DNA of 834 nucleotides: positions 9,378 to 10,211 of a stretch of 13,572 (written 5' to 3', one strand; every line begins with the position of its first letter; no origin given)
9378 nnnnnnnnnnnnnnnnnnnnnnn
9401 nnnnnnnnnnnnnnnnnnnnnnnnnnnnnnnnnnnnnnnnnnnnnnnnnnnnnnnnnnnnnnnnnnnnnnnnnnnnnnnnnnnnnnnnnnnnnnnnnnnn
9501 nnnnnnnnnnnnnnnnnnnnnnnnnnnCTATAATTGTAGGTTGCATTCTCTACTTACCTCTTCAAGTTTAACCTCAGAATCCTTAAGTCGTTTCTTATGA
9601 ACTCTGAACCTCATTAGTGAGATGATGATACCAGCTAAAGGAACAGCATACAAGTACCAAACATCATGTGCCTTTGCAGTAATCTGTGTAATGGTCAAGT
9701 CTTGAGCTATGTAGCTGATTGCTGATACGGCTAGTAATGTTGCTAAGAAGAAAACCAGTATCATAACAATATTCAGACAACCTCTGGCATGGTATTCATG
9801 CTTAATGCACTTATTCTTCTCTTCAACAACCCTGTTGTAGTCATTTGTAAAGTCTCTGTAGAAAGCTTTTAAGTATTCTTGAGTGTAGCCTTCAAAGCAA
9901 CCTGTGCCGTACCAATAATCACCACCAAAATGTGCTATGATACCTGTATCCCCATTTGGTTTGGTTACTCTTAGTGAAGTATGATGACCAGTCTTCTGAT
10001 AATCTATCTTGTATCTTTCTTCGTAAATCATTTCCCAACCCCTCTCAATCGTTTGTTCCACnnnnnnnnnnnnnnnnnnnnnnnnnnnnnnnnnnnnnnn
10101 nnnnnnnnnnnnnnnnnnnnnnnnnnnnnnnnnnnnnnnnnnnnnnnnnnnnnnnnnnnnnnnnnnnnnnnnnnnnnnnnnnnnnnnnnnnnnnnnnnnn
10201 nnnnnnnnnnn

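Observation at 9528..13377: Endolysin has no adjacent holin; a two-TM protein 3 kb away is the only holin-like candidate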

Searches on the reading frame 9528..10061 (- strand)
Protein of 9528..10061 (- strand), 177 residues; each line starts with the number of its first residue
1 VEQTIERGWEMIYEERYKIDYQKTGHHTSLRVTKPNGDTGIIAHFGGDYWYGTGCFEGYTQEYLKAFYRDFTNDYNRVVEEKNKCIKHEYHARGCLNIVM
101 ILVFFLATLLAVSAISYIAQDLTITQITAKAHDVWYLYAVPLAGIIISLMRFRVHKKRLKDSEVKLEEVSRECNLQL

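Call 16: search_protein_families(library=phrogs, proteins=[window:9528-10061:-], max_evalue=0.001)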
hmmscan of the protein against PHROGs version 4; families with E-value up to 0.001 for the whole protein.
window:9528-10061:- (177 aa): 1 family
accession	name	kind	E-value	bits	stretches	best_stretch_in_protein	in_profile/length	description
phrog_4343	-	unknown function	6.9e-100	333.3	1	11-177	1-167/167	-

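Call 17: search_protein_families(library=pfam, proteins=[window:9528-10061:-], max_evalue=0.1)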
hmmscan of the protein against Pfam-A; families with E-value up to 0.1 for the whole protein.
window:9528-10061:- (177 aa): 2 families
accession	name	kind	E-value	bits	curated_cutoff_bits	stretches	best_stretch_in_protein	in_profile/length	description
PF24838.2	8xMP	-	0.068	13.4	30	0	104-157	25-72/136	Octameric membrane protein family (8xMP)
PF05656.20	DUF805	-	0.087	13.7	25.7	0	103-163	15-74/111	Protein of unknown function (DUF805)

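Call 29: search_dna_similar(query=window:9528-10031:-, collection=phages, mode=protein, max_rows=60, rows=spread, max_evalue=0.01)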
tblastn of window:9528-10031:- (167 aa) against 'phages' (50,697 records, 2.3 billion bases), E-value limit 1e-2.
Records with a match: 253; places in all: 257; records where one place covers at least 80% of the query: 253.
Best place of each record, by identity: 95-99% 33; 90-95% 138; 80-90% 40; <60% 42.
By first word of the organism name: Escherichia 119; Salmonella 74; Shigella 22; Felixounavirus 14; Citrobacter 11; Enterobacteria 9; Phage 3; Staphylococcus 1.
By host as written in the record: Escherichia coli 34; - 29; Escherichia coli K-12 MG1655 19; Escherichia coli O157:H7 11; Shigella flexneri 10; Citrobacter freundii 8; Salmonella enterica 7; Salmonella sp. 6; and 71 more.
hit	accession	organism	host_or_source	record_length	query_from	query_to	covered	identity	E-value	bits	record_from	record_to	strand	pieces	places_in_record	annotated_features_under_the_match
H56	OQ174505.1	Escherichia phage REP6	Escherichia coli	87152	1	167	100%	98.8%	4e-109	346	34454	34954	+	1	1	hypothetical protein (x3)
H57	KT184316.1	Enterobacteria phage XTG1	Escherichia coli O121:H19 08023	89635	1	167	100%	97.6%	1e-107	342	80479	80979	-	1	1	putative membrane protein | hypothetical protein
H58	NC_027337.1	Escherichia phage vB_EcoM-VpaE1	Escherichia coli B strains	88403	1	167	100%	96.4%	3e-107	341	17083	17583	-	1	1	hypothetical protein (x2)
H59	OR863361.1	Salmonella phage SeKF_63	Wastewater effluent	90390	1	167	100%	96.4%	1e-106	339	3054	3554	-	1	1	hypothetical protein (x3)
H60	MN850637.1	Escherichia phage warpig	Escherichia coli K-12 MG1655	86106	1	167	100%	95.8%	5e-106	337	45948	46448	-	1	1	membrane protein | hypothetical protein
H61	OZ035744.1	Felixounavirus LF110P1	-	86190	1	167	100%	95.8%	7e-106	337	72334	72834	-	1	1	record has no annotation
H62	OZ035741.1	Felixounavirus LF82P2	-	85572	1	167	100%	95.2%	4e-105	335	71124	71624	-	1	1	record has no annotation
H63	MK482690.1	Escherichia phage vB_EcoM_LMP34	Escherichia coli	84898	1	167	100%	95.2%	1e-104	333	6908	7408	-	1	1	hypothetical protein (x3)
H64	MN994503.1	Phage NBSal004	-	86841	1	167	100%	94.6%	3e-105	335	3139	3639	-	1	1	hypothetical protein (x3)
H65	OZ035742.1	Felixounavirus AN17P8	-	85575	1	167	100%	94.0%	3e-104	332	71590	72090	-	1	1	record has no annotation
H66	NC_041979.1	Escherichia typing phage 1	Escherichia coli O157:H7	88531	1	167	100%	94.0%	6e-104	331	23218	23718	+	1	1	hypothetical protein (x3)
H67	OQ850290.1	Escherichia phage vB_EcoM_ULIM8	Escherichia sp.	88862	1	167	100%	93.4%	3e-104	332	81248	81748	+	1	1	hypothetical protein (x3)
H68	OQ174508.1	Escherichia phage REP9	Escherichia coli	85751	1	167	100%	93.4%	7e-104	331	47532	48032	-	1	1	hypothetical protein (x3)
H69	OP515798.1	Salmonella phage MBP4696116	Salmonella enterica subsp. enterica ...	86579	1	167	100%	93.4%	4e-103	329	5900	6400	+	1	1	hypothetical protein (x2)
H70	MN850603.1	Escherichia phage pinkbiff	Escherichia coli K-12 MG1655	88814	1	167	100%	92.8%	2e-104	332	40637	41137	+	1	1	membrane protein | hypothetical protein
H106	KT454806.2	Escherichia phage SUSP2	Escherichia coli MG1655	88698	1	167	100%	53.6%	5e-60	206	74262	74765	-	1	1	hypothetical protein (x3)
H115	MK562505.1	Shigella phage Silverhawkium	Shigella flexneri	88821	1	167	100%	46.1%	1e-51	181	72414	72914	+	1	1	putative cytoplasmic membrane protein | hypothetical protein (x2)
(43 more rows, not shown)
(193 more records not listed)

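Call 43: find_homologous_proteins(query=window:9528-10031:-, max_evalue=0.01)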
Query window:9528-10031:- (167 aa): 13 proteins with E <= 0.01 among 78 candidates.
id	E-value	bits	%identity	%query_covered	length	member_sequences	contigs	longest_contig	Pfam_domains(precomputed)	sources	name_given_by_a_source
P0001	3.4e-103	361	93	100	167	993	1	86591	-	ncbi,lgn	ncbi:hypothetical protein ACFGON_000146 [Escherichia coli]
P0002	1.6e-102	359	93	100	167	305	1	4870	-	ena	-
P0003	9.9e-100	350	92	100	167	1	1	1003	-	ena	-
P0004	1.3e-99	349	91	100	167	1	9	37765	-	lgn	-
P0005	2.7e-99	348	92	100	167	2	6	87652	-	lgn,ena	-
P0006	1.2e-98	346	89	100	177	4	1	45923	-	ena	-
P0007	3.4e-98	345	90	100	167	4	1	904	-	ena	-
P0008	2.9e-97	342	88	100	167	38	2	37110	-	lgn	-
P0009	7.3e-97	340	89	100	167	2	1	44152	-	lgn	-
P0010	1.9e-96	339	87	100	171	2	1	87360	-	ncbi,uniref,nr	ncbi:membrane protein [Escherichia phage bumzen]|uniref:Membrane protein n=1 Tax=Escherichia phage b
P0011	2.3e-96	339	89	100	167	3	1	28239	-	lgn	-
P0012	1.1e-68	249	91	71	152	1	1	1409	-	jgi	jgi:hypothetical protein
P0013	3.8e-56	208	86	60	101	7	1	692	-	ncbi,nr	ncbi:hypothetical protein PWN03_004844, partial [Salmonella enterica]|nr:hypothetical protein [Salmo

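Call 45: get_annotated_region(hit=H106, flank=3000)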
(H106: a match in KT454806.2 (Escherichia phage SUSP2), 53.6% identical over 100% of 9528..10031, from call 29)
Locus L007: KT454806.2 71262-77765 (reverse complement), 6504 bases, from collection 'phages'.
description: Escherichia phage SUSP2, complete genome.
organism: Escherichia phage SUSP2 (NCBI taxid 1718669)
taxonomy: Viruses; Duplodnaviria; Heunggongvirae; Uroviricota; Caudoviricetes; Ounavirinae; Suspvirus; Suspvirus SUSP2
host: Escherichia coli MG1655; source: soil; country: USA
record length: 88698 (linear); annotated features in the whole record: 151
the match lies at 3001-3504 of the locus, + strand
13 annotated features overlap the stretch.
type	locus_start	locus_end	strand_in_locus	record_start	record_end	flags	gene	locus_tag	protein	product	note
CDS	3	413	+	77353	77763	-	-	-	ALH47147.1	hypothetical protein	-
CDS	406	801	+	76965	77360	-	-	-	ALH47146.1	hypothetical protein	-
CDS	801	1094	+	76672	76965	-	-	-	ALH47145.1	hypothetical protein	-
CDS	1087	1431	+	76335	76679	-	-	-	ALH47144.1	hypothetical protein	-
CDS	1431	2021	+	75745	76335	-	-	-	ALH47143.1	hypothetical protein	-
CDS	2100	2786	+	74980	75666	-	-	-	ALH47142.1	hypothetical protein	-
CDS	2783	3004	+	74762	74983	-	-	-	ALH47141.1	hypothetical protein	-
CDS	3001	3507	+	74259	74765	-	-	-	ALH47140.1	hypothetical protein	-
CDS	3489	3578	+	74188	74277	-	-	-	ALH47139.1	hypothetical protein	-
CDS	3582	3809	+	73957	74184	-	-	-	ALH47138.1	hypothetical protein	-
CDS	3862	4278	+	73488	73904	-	-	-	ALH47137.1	hypothetical protein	-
CDS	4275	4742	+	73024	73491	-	-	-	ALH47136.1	hypothetical protein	-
CDS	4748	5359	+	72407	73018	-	-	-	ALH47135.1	hypothetical protein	-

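Call 46: get_annotated_region(hit=H115, flank=3000)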
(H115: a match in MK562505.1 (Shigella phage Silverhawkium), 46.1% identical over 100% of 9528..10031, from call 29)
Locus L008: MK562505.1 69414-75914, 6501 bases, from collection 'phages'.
description: Shigella phage Silverhawkium, complete genome.
organism: Shigella phage Silverhawkium (NCBI taxid 2530185)
taxonomy: Viruses; Duplodnaviria; Heunggongvirae; Uroviricota; Caudoviricetes; Ounavirinae; Mooglevirus
host: Shigella flexneri; source: pond water; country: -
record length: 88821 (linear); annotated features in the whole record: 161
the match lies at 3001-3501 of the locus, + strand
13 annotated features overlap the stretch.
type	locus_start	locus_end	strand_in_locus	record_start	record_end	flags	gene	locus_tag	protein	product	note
CDS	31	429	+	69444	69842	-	-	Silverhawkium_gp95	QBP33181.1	hypothetical protein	similar to phage Moogle gp92; gp95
CDS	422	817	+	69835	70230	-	-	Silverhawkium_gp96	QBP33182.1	hypothetical protein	similar to phage SUSP2 gp118; gp96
CDS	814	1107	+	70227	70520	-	-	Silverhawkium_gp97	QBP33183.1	hypothetical protein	similar to phage SUSP2 gp121; gp97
CDS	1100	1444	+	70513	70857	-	-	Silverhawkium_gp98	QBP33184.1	hypothetical protein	similar to phage SUSP2 gp116; gp98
CDS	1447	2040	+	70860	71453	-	-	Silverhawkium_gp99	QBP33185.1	hypothetical protein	similar to phage Moogle gp96; gp99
CDS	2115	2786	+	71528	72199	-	-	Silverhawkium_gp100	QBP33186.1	hypothetical protein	similar to phage Mordin gp99; gp100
CDS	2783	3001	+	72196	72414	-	-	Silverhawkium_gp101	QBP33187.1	hypothetical protein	similar to phage Moogle gp98; gp101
CDS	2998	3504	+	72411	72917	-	-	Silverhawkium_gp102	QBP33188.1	putative cytoplasmic membrane protein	similar to phage SUSP2 gp112; gp102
CDS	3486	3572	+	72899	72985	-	-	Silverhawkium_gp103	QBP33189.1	hypothetical protein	gp103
CDS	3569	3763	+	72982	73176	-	-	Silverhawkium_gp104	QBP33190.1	hypothetical protein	similar to phage Moogle gp100, N-terminus only; gp104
CDS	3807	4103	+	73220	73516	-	-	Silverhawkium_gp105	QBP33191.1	hypothetical protein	similar to phage Mordin gp105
CDS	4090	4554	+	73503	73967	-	-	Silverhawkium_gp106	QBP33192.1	hypothetical protein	similar to phage Sf15 gp123; gp106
CDS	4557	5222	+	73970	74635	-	-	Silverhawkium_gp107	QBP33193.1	hypothetical protein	similar to phage SUSP2 gp107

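Call 58: search_protein_representatives(protein=window:9528-10031:-)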
Query: 167 residues. Proteins with E-value up to 0.001 (for the whole library): 5; up to 1e-10: 3; up to 1e-30: 2. The best 5 are listed.
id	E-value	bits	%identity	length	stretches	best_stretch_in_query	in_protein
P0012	3.4e-69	248.6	90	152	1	1-120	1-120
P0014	8.2e-52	192.0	48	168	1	3-166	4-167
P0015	1.3e-18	84.0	93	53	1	1-42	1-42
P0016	6.2e-06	42.8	32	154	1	12-111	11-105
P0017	5.0e-04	36.6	22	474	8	102-147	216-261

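Call 59: predict_structure(alignment_id=A3)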
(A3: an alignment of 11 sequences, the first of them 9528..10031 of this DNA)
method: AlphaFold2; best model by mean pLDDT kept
length: 167 residues; sequences in the alignment: 11
mean_pLDDT: 57.5   pTM: 0.28
mean pLDDT of the five models: 57.5, 55.5, 51.5, 51.3, 48.2
residues with pLDDT >= 90: 0; 70-90: 18; 50-70: 119; < 50: 30
segments of 3 or more residues with pLDDT < 50: 1-7, 152-167
pLDDT, mean of each block of 10 residues (from residue 1): 45 60 66 56 54 60 56 52 62 75 65 58 61 68 55 44 33
secondary structure, 60 per line:
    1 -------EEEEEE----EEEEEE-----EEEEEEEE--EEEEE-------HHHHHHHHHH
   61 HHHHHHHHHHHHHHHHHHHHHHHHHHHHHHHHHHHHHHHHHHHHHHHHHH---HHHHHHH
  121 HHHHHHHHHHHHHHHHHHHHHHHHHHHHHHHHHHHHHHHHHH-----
elements in order: E8-13 E18-23 E29-36 E39-43 H51-110 H114-162

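Call 61: find_encoding_contigs(protein=P0016, flank=8000, max_places=4)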
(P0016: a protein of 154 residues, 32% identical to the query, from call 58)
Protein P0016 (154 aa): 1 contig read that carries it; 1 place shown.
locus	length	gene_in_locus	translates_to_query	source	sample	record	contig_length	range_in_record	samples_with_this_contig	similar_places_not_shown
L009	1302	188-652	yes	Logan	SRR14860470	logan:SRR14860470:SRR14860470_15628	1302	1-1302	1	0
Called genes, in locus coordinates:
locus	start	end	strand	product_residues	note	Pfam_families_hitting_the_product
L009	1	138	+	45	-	?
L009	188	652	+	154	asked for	-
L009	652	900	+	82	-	-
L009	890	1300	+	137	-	?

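Call 62: search_dna_similar(query=P0016, collection=phages, mode=protein, max_rows=30, max_evalue=1, rows=spread)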
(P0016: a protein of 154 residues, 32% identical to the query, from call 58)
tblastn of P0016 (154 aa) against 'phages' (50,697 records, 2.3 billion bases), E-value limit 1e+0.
Records with a match: 253; places in all: 256; records where one place covers at least 80% of the query: 0.
Best place of each record, by identity: <60% 253.
By first word of the organism name: Escherichia 119; Salmonella 74; Shigella 22; Felixounavirus 14; Citrobacter 11; Enterobacteria 9; Phage 3; Staphylococcus 1.
By host as written in the record: Escherichia coli 34; - 29; Escherichia coli K-12 MG1655 19; Escherichia coli O157:H7 11; Shigella flexneri 10; Citrobacter freundii 8; Salmonella enterica 7; Salmonella sp. 6; and 71 more.
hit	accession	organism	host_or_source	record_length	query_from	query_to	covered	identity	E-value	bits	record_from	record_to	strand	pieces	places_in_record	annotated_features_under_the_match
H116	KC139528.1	Salmonella phage FSL SP-010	Salmonella enterica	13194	2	102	66%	31.7%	6e-7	53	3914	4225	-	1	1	hypothetical protein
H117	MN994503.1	Phage NBSal004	-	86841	2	102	66%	30.8%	3e-7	54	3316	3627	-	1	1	hypothetical protein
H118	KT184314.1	Enterobacteria phage KhF2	Escherichia coli O145:NM SJ24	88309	2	102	66%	30.8%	8e-7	53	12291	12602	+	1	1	putative membrane protein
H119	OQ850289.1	Escherichia phage vB_EcoM_ULIM3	Escherichia sp.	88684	2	102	66%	30.8%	1e-6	52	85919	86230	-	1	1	hypothetical protein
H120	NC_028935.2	Escherichia phage SUSP2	Escherichia coli MG1655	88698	3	104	66%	30.4%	1e-12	69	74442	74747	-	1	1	hypothetical protein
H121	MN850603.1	Escherichia phage pinkbiff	Escherichia coli K-12 MG1655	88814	7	102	62%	31.7%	4e-6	51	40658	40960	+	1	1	membrane protein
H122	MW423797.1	Salmonella phage vB Seyj1-1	Salmonella enterica subsp. enterica ...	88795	2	102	66%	29.8%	6e-7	53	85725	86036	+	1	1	membrane protein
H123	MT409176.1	Salmonella phage SapYZU01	Salmonella enterica subsp. enterica ...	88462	2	102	66%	29.8%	1e-6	52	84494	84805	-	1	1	membrane protein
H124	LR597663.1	Escherichia phage VpaE1_ev78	-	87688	2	102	66%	29.8%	2e-6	52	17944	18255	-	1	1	Phage protein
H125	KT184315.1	Enterobacteria phage KhF3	Escherichia coli O121:H19 08023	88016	2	102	66%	29.8%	3e-5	48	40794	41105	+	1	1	putative membrane protein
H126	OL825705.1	Escherichia phage vB_EcoM_DE7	Escherichia coli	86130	7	102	62%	30.7%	9e-7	53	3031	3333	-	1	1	hypothetical protein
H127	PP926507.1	Salmonella phage PMBT20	Salmonella enterica subsp. enterica ...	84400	2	99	64%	30.0%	7e-7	53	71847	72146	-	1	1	hypothetical protein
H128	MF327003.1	Shigella phage Sf14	Shigella flexneri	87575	3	101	64%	29.3%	1e-10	64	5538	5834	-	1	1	hypothetical protein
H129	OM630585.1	Escherichia phage vB_EcoM_LNA6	Escherichia coli K12 substrain MG1655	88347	2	98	63%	29.3%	2e-6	52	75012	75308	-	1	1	record has no annotation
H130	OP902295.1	Citrobacter phage BSwM KMM2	Citrobacter freundii ZY198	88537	3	101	64%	28.3%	2e-9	60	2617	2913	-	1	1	hypothetical protein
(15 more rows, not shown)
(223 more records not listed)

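Call 68: search_solved_structures(query=A4, max_evalue=10, show_alignments=0)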
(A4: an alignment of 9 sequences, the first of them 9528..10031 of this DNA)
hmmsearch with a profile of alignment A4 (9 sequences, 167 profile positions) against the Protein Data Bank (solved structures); distinct sequences matched with E-value up to 10: 14.
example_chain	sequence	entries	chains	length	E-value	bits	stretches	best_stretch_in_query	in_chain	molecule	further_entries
8e2c_A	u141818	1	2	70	0.084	16.1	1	46-80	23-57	Cell cycle protein GpsB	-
8e2b_A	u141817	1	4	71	0.087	16.1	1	46-80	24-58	Cell cycle protein GpsB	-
9pv2_A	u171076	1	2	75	0.095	15.9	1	46-81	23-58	Cell cycle protein GpsB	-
2o9e_A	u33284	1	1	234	0.25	14.5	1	83-141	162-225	Aquaporin Z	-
2o9d_A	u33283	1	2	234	0.25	14.5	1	83-141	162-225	Aquaporin Z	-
8jm9_A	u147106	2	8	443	0.38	14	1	64-127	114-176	Gustatory receptor for sugar taste 43a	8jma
8x82_A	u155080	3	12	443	0.38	14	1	64-127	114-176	Gustatory receptor for sugar taste 43a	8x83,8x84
8uy6_A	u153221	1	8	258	0.48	13.6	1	84-143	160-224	Aquaporin Z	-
3nka_A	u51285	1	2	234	0.5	13.6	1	84-141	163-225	Aquaporin Z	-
3nkc_A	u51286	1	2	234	0.53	13.5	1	84-141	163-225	Aquaporin Z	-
1rc2_B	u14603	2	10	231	0.56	13.4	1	84-141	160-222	Aquaporin Z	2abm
8h1d_A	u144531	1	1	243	0.62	13.3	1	84-141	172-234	Aquaporin Z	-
3nk5_A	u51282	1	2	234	0.62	13.3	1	84-141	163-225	Aquaporin Z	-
2o9f_A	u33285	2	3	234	1.1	12.5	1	84-141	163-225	Aquaporin Z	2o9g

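Call 70: fold_search(model_id=the predicted structure, library=pdb)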
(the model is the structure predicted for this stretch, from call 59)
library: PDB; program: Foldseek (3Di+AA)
matches with E <= 10: 535; with E <= 0.001: 0
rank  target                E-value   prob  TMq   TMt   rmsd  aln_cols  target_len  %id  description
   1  8v8i_D                1.4e-01  0.84  0.43  0.34  14.5       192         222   14  PI3Ka H1047R co-crystal structure with inhibitor in cryptic pocket (compound 5). (released 2024-03-20)
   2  4bg8_A                6.9e-01  0.41  0.20  0.11  13.8        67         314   21  Apo form of a putative sugar kinase MK0840 from Methanopyrus kandleri (monoclinic space group) (released 2013-11-27)
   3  1gqq_A                7.3e-01  0.54  0.14  0.06   3.4        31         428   29  MURC - Crystal structure of the apo-enzyme from Haemophilus influenzae (released 2003-06-15)
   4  4bga_C                7.8e-01  0.41  0.20  0.11  14.2        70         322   20  Nucleotide-bound open form of a putative sugar kinase MK0840 from Methanopyrus kandleri (released 2013-11-27)
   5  8rd8_Nc               8.2e-01  0.38  0.14  0.20   2.7        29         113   28  Cryo-EM structure of P. urativorans 70S ribosome in complex with hibernation factors Balon and RaiA (structure 1). (released 2024-02-21)
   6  3j7y_P                8.2e-01  0.35  0.14  0.17   2.8        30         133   20  Structure of the large ribosomal subunit from human mitochondria (released 2014-10-15)
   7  6zm5_P                8.2e-01  0.35  0.14  0.16   2.7        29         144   21  Human mitochondrial ribosome in complex with OXA1L, mRNA, A/A tRNA, P/P tRNA and nascent polypeptide (released 2021-01-13)
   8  1gqy_A                8.8e-01  0.47  0.14  0.06   3.4        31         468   29  MURC - CRYSTAL STRUCTURE OF THE ENZYME FROM HAEMOPHILUS INFLUENZAE COMPLEXED WITH AMPPCP (released 2003-06-13)
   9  4bgb_B                9.3e-01  0.35  0.20  0.11  13.9        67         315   21  Nucleotide-bound closed form of a putative sugar kinase MK0840 from Methanopyrus kandleri (released 2013-11-27)
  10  8ts9_B                9.9e-01  0.41  0.45  0.30  13.8       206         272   11  Human PI3K p85alpha/p110alpha H1047R bound to compound 1 (released 2023-11-22)
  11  6lwy                  9.9e-01  0.14  0.14  0.38   7.1        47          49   19  Crystal structure of Laterosporulin3, bacteriocin produced by Brevibacillus sp. strain SKR3 (released 2021-02-10)
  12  8a8o_C                1.1e+00  0.60  0.18  0.28   2.5        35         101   17  PAPS reductase from Methanothermococcus thermolithotrophicus refined to 1.45 A (released 2023-04-26)
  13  7a76_D                1.1e+00  0.44  0.13  0.07   2.1        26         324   27  Bacillithiol Disulfide Reductase Bdr (YpdA) from Bacillus cereus (released 2020-12-30)
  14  7a76_C                1.1e+00  0.44  0.13  0.07   2.0        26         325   27  Bacillithiol Disulfide Reductase Bdr (YpdA) from Bacillus cereus (released 2020-12-30)
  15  6yhs_K                1.1e+00  0.28  0.14  0.20   2.9        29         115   17  Acinetobacter baumannii ribosome-amikacin complex - 50S subunit (released 2020-09-16)
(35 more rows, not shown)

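Call 78: find_homologous_proteins(query=A4, max_evalue=0.01)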
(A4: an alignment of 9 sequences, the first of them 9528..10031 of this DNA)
Query A4 (9 sequences) (167 aa, profile of the alignment): 28 proteins with E <= 0.01 among 719 candidates.
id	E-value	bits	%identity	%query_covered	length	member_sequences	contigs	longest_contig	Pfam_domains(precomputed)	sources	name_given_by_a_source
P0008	4.2e-86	305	88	100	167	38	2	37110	-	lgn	-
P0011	7.7e-86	304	89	100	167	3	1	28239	-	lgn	-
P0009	1.3e-85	304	89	100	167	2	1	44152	-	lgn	-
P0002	1.8e-85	303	93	100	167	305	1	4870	-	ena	-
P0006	5.9e-85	301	89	100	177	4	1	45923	-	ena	-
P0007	7.5e-84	298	90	100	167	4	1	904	-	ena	-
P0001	7.8e-84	298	93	100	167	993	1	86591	-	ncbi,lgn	ncbi:hypothetical protein ACFGON_000146 [Escherichia coli]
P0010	1.6e-83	297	87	100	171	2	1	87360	-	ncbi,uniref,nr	ncbi:membrane protein [Escherichia phage bumzen]|uniref:Membrane protein n=1 Tax=Escherichia phage b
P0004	2.2e-83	296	91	100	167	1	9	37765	-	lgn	-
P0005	2.8e-83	296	92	100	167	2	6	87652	-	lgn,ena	-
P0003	6.3e-83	295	92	100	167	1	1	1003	-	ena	-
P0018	8.1e-83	294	55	100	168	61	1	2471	-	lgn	-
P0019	4.7e-82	292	53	100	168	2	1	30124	-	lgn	-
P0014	6.7e-82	291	48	98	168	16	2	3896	-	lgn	-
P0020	2.9e-81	289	46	100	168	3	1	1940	-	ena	-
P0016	2.3e-54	202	30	60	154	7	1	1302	-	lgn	-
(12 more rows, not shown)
